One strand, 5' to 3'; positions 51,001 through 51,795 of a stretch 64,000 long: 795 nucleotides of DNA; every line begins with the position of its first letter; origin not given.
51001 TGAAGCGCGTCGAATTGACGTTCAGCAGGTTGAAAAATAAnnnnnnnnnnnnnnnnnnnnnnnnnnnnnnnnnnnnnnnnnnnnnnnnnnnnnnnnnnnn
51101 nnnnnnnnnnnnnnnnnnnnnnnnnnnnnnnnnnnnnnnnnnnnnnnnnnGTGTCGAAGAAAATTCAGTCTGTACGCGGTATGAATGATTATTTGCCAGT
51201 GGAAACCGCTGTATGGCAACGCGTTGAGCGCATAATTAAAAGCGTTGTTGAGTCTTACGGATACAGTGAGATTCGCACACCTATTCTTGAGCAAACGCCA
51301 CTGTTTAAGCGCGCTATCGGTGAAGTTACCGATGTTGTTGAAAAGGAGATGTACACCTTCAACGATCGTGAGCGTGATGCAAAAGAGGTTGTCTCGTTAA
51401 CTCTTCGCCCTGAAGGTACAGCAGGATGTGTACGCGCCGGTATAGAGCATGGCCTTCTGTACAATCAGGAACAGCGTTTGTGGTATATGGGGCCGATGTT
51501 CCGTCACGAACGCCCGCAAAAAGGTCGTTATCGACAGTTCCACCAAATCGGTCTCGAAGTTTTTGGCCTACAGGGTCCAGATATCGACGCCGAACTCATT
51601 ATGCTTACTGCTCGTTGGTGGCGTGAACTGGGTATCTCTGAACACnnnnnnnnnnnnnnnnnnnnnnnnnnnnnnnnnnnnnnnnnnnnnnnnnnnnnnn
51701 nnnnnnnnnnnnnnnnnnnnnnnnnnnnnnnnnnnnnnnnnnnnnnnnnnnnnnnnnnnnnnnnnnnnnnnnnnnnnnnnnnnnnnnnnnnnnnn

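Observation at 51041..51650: Apparent mosaic hisS: divergent 5' third joined to a K-12-like remainder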

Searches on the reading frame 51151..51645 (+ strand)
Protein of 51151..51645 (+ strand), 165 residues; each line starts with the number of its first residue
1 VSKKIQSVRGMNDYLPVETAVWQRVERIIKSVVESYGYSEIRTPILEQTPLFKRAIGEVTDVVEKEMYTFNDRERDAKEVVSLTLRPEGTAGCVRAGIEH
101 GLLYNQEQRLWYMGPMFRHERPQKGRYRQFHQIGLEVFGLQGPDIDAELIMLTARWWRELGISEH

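Call 15: find_related_loci(query=window:51151-51645:+, collection=genome_contigs, flank=3000)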
Query window:51151-51645:+ (165 aa) in genome_contigs; peptide patterns used: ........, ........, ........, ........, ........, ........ (x = any residue, [..] = any of these).
600 stretches matched a pattern (row limit reached: there are more); 595 encode a relative of the query (tblastn E <= 1e-3); the best 80 are kept; 80 distinct loci.
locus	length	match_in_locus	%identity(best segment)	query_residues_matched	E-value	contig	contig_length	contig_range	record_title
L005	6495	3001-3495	92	1-165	4e-105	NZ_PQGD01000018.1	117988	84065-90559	Superficieibacter electus strain BP-1 NODE_18_length_117988_cov_32.0738, whole genome shotgun sequence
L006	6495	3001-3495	90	1-165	6e-103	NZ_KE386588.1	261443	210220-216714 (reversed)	Budvicia aquatica DSM 5075 = ATCC 35567 strain DSM 5075 YWEDRAFT_scaffold_4.5, whole genome shotgun sequence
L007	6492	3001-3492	88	1-164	8e-101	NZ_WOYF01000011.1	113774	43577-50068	Budvicia diplopodorum strain D9 Scaffold11_1, whole genome shotgun sequence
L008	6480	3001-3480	84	1-165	3e-95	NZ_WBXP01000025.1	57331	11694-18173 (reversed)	Shimwellia pseudoproteus strain DSM 3038 DSM3038_25, whole genome shotgun sequence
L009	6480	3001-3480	83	1-165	1e-94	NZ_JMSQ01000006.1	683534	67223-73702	Siccibacter colletis strain 1383 contig006, whole genome shotgun sequence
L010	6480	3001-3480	82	1-165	5e-94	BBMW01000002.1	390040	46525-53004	Citrobacter werkmanii NBRC 105721 DNA, contig: CIWKM02, whole genome shotgun sequence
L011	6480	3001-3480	83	1-165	3e-94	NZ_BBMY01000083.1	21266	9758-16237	Escherichia albertii NBRC 107761 = DSM 17582 strain NBRC 107761, whole genome shotgun sequence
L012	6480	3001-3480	83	1-165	2e-94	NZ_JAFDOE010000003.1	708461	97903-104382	Citrobacter sp. FP75 contig3, whole genome shotgun sequence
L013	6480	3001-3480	83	1-165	2e-94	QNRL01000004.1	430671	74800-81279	Pseudocitrobacter faecalis strain DSM 27453 Ga0244571_104, whole genome shotgun sequence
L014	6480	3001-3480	83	1-165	3e-94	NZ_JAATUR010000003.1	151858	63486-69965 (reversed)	Escherichia coli strain SCPM-O-B-8794 3length=151858, whole genome shotgun sequence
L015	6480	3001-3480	82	1-165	5e-94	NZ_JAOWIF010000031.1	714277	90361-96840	Citrobacter sp. Cu233 222, whole genome shotgun sequence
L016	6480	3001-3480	82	1-165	3e-94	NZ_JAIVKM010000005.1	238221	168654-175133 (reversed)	Mangrovibacter yixingensis strain SaN21-3 SaN21-3_ctg005, whole genome shotgun sequence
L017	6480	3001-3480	82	1-165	8e-94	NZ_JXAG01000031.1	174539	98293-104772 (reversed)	Enterobacter sp. Bisph1 contig031, whole genome shotgun sequence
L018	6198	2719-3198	82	1-165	5e-94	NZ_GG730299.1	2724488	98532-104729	Citrobacter youngae ATCC 29220 Scfld0, whole genome shotgun sequence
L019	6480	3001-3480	82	1-165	8e-94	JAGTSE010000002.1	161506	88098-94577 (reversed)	MAG: Proteobacteria bacterium isolate CTSoil_132 scaffold_1, whole genome shotgun sequence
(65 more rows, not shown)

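Call 18: find_homologous_proteins(query=window:51151-51645:+, max_evalue=1e-40)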
Query seq(165 aa) (165 aa): 4172 proteins with E <= 1e-40 among 8000 candidates; the best 120 are listed.
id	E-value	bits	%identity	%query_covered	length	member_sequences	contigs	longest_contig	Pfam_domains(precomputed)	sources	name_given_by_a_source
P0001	1.8e-106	371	100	100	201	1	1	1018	PF13393.12,PF00587.31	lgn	-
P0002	1.6e-105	368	99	100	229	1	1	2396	PF13393.12,PF00587.31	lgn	-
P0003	1.7e-105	368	99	100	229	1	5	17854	PF13393.12,PF00587.31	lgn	-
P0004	2.5e-95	335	89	98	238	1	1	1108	PF13393.12,PF00587.31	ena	-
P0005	2.7e-92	325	99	88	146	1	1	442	PF13393.12,PF00587.31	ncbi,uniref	ncbi:ATP phosphoribosyltransferase regulatory subunit, partial [Escherichia coli]|uniref:ATP phospho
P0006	5.2e-88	311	85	100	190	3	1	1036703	PF13393.12,PF00587.31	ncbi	-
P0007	8.9e-88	310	85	100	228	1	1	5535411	PF13393.12,PF00587.31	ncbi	-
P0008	1.4e-87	309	85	100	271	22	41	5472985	PF13393.12,PF00587.31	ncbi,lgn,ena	-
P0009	1.5e-87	309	85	100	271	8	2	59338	PF13393.12,PF00587.31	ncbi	-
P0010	1.5e-87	309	85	100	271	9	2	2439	PF13393.12,PF00587.31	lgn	-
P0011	1.6e-87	309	84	100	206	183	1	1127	PF13393.12,PF00587.31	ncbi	ncbi:histidine--tRNA ligase, partial [Klebsiella aerogenes]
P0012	2.1e-87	309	84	100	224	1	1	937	PF13393.12,PF00587.31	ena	-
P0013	2.7e-87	308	84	100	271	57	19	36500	PF13393.12,PF00587.31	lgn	-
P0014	2.8e-87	308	83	100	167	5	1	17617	PF13393.12,PF00587.31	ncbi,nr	ncbi:TPA: histidine--tRNA ligase, partial [Salmonella enterica]|nr:histidine--tRNA ligase [Salmonell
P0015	3.1e-87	308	84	100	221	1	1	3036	PF13393.12,PF00587.31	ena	-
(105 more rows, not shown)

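Call 20: search_dna_similar(query=window:51151-51645:+, collection=plasmids, mode=protein, max_rows=15)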
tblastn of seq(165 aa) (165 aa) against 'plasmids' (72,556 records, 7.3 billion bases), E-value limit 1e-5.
Records with a match: 97; places in all: 102; records where one place covers at least 80% of the query: 96.
Best place of each record, by identity: 80-90% 8; 60-80% 16; <60% 73.
By first word of the organism name: Pseudoalteromonas 9; Tetragenococcus 9; Streptomyces 7; Sinorhizobium 5; Klebsiella 4; Escherichia 4; Acinetobacter 4; Haladaptatus 4; Proteus 2; Neisseria 2; and 38 more.
By predicted mobility (MOB-suite, as given by PLSDB): non-mobilizable 82; mobilizable 14; conjugative 1.
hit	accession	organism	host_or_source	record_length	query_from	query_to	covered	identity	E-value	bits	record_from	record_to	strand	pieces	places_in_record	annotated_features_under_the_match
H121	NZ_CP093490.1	Klebsiella pneumoniae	Homo sapiens,Isolated from blood of a ...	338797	1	165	100%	84.2%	2e-90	294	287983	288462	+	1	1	hisS: histidine--tRNA ligase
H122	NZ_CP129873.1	Klebsiella pneumoniae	Homo sapiens,whole organism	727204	1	165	100%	84.2%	2e-90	294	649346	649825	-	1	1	hisS: histidine--tRNA ligase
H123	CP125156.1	Klebsiella pneumoniae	-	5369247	1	165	100%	84.2%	2e-90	294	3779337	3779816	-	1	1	none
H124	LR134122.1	Klebsiella aerogenes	not available: to be reported later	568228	1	165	100%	83.6%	1e-89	291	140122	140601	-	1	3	hisS_1: histidyl-tRNA synthetase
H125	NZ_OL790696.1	Escherichia coli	-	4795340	1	165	100%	83.0%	3e-90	293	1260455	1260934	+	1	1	none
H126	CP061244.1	Escherichia coli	Homo sapiens,cell culture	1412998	1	165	100%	83.0%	3e-90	293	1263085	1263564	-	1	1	hisS: histidine--tRNA ligase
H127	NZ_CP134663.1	Escherichia coli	Larus michahellis,bacteria,cloaca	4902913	1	165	100%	83.0%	3e-90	293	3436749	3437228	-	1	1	none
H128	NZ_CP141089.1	Escherichia coli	Homo sapiens,Infected Human Urine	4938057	1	165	100%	83.0%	4e-90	293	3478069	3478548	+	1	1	none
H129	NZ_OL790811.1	Proteus mirabilis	-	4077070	1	165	100%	77.6%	1e-86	283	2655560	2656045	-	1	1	none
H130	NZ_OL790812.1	Proteus mirabilis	-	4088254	1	165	100%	77.6%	1e-86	283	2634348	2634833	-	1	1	none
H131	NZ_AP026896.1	Aeromonas caviae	Microbe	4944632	1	165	100%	74.5%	2e-80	265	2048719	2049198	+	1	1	none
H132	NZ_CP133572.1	Pseudoalteromonas sp. HL-AS2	sediment core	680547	1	165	100%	70.9%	8e-75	249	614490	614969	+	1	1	hisS: histidine--tRNA ligase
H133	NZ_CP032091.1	Pseudoalteromonas donghaensis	cell culture,seawater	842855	1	165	100%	70.3%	1e-75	251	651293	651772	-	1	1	hisS: histidine--tRNA ligase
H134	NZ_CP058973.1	Pseudoalteromonas sp. JSTW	cell culture,marine sediment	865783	1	165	100%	70.3%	1e-75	251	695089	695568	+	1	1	hisS: histidine--tRNA ligase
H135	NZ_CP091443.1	Pseudoalteromonas sp. CF6-2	sediment,South Sea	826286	1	165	100%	70.3%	2e-75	251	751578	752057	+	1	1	hisS: histidine--tRNA ligase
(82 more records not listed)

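Call 21: search_dna_similar(query=window:51151-51645:+, collection=phages, mode=protein, max_rows=10)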
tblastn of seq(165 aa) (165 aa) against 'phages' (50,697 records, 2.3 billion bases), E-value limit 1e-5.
Records with a match: 21; places in all: 21; records where one place covers at least 80% of the query: 20.
Best place of each record, by identity: 80-90% 3; 60-80% 2; <60% 16.
By first word of the organism name: Listeria 6; Bacteriophage 5; Klebsiella 2; Acinetobacter 2; Staphylococcus 2; uncultured 2; Escherichia 1; Enterococcus 1.
By host as written in the record: - 9; Listeria monocytogenes 6; Staphylococcus aureus 2; Klebsiella pneumoniae ST11-OXA245 1; Klebsiella pneumoniae ST512-KPC3 1; Escherichia coli O157:H7 ATCC 43895 1; Enterococcus faecalis 1.
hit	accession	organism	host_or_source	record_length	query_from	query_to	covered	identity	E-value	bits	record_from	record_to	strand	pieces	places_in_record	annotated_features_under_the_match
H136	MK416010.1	Klebsiella phage ST11-OXA245phi3.2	Klebsiella pneumoniae ST11-OXA245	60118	1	165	100%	84.2%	6e-91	294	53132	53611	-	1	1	histidyl-tRNA ligase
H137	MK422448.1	Klebsiella phage ST512-KPC3phi13.3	Klebsiella pneumoniae ST512-KPC3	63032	1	165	100%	84.2%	6e-91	294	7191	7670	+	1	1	histidyl-tRNA synthetase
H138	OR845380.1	Escherichia phage ECO95 1-6-1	Escherichia coli O157:H7 ATCC 43895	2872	1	165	100%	83.0%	2e-92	292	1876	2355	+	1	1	record has no annotation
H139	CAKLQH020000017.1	Acinetobacter phage MD-2021a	not known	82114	5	163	96%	62.3%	1e-64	218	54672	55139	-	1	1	hisS: histidyl-tRNA synthetase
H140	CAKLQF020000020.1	Acinetobacter phage MD-2021a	not known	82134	5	163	96%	62.3%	1e-64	218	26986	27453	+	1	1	hisS: histidyl-tRNA synthetase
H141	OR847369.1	Listeria phage LM 4-11-1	Listeria monocytogenes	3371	1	163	99%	48.5%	4e-42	154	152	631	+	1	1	record has no annotation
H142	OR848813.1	Listeria phage LM 4-14-1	Listeria monocytogenes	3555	1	163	99%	48.5%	4e-42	154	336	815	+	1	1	record has no annotation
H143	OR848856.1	Listeria phage LM 4-14-1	Listeria monocytogenes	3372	1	162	98%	48.8%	1e-41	153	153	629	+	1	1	record has no annotation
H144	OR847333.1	Listeria phage LM 4-11-1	Listeria monocytogenes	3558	1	162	98%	48.8%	1e-41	153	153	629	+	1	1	record has no annotation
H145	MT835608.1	Bacteriophage sp.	human fecal samples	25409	9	162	93%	50.3%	7e-41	150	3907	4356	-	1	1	record has no annotation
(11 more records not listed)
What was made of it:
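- On Second-copy or mobile resistance-type aminoacyl-tRNA synthetase: No insertion-type copy on plasmids or phages (calls 20, 21).
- Tried and rejected: All plasmid and phage hits are ordinary 160-residue-type hisS, mostly mislabelled chromosomes or prophage-flank DNA (calls 20, 21).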

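Call 34: find_homologous_proteins(query=L006:3001-4287:+, max_evalue=1e-100)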
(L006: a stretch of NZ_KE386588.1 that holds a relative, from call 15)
Query L006:3001-4287:+ (429 aa): 7996 proteins with E <= 1e-100 among 8000 candidates; the best 120 are listed.
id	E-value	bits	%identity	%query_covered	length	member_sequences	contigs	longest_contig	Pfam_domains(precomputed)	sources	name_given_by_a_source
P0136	2.1e-288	974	100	100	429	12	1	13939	PF13393.12,PF03129.26,PF00587.31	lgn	-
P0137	4.0e-279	943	97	100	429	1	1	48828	PF13393.12,PF03129.26,PF00587.31,PF00152.26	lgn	-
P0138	4.9e-268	907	93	99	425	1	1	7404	PF13393.12,PF03129.26,PF00587.31,PF00152.26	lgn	-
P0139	5.1e-261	884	90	100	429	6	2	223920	PF13393.12,PF03129.26,PF00587.31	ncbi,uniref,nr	ncbi:histidine--tRNA ligase [Budviciaceae bacterium BWR-B9]|uniref:Histidine--tRNA ligase n=1 Tax=Li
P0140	1.2e-253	859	87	100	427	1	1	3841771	PF13393.12,PF03129.26,PF00587.31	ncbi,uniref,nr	ncbi:histidine--tRNA ligase [Limnobaculum parvum]|uniref:Histidine--tRNA ligase n=1 Tax=Limnobaculum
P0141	6.3e-250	847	86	100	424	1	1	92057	PF13393.12,PF03129.26,PF00587.31,PF00152.26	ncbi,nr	ncbi:MAG: histidine--tRNA ligase [Enterobacteriaceae bacterium]|nr:histidine--tRNA ligase [Enterobac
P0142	1.3e-249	846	85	100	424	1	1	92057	PF13393.12,PF03129.26,PF00587.31,PF00152.26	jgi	jgi:histidyl-tRNA synthetase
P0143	9.6e-246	833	84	100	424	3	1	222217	PF13393.12,PF03129.26,PF00587.31,PF00152.26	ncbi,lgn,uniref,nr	ncbi:histidine--tRNA ligase [Pragia fontium]|uniref:Histidine--tRNA ligase n=1 Tax=Pragia fontium Ta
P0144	7.1e-244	827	82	100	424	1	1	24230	PF13393.12,PF03129.26,PF00587.31,PF00152.26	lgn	-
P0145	2.6e-243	825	82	100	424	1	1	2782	PF13393.12,PF03129.26,PF00587.31,PF00152.26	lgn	-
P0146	6.6e-238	808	82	100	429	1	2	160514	PF13393.12,PF03129.26,PF00587.31,PF00152.26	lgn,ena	-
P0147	1.2e-237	807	81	100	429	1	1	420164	PF13393.12,PF03129.26,PF00587.31,PF00152.26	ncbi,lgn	-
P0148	1.5e-237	806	81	100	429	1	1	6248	PF13393.12,PF03129.26,PF00587.31,PF00152.26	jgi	-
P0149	1.6e-237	806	81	100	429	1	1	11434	PF13393.12,PF03129.26,PF00587.31,PF00152.26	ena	-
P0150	2.7e-237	806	81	100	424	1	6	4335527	PF13393.12,PF03129.26,PF00587.31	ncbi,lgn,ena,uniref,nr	ncbi:histidine--tRNA ligase [Leminorella grimontii]|uniref:Histidine--tRNA ligase n=1 Tax=Leminorell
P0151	3.3e-237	805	81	100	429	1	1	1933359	PF13393.12,PF03129.26,PF00587.31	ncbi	-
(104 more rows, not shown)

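Call 38: find_encoding_contigs(protein=P0151, flank=3000, max_places=2)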
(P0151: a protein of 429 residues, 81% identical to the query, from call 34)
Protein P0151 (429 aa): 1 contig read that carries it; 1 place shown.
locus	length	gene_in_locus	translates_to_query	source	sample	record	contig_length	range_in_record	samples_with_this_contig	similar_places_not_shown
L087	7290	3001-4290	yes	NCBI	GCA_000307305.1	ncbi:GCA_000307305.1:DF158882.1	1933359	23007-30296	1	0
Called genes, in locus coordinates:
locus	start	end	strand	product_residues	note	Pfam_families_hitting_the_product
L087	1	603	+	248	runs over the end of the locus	PF13424:TPR_12 (faint), PF13371:TPR_9 (faint), PF13431:TPR_17 (faint), PF13432:TPR_16 (faint), PF14559:TPR_19 (faint), PF23914:TPR_CcmH_CycH (weak), PF00515:TPR_1 (faint), PF07719:TPR_2 (faint), +3 more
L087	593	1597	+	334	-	PF01381:HTH_3 (weak), PF12844:HTH_19 (weak), PF13413:HTH_25, PF13560:HTH_31 (weak), PF13464:RodZ_C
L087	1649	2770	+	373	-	PF04551:GcpE, PF26540:GcpE_C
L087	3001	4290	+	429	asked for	PF13393:tRNA-synt_His, PF00587:tRNA-synt_2b, PF03129:HGTP_anticodon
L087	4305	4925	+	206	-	PF09976:TPR_21, PF25058:ARM_TT21 (weak), PF14559:TPR_19 (faint), PF07719:TPR_2 (faint), PF13428:TPR_14 (faint)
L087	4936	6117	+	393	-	PF01011:PQQ (faint), PF13570:Beta-prop_ACSF4, PF25293:Beta-prop_EMC1_N, PF07774:EMC1_C (faint), PF13360:PQQ_2, PF25293:Beta-prop_EMC1_N (weak), PF13570:Beta-prop_ACSF4, PF13360:PQQ_2 (weak)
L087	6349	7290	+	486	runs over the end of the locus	PF00350:Dynamin_N (faint), PF01926:MMR_HSR1, PF02421:FeoB_N, PF03193:RsgA_GTPase (faint), PF00009:GTP_EFTU, PF02421:FeoB_N, PF01926:MMR_HSR1, PF14714:KH_dom-like, +3 more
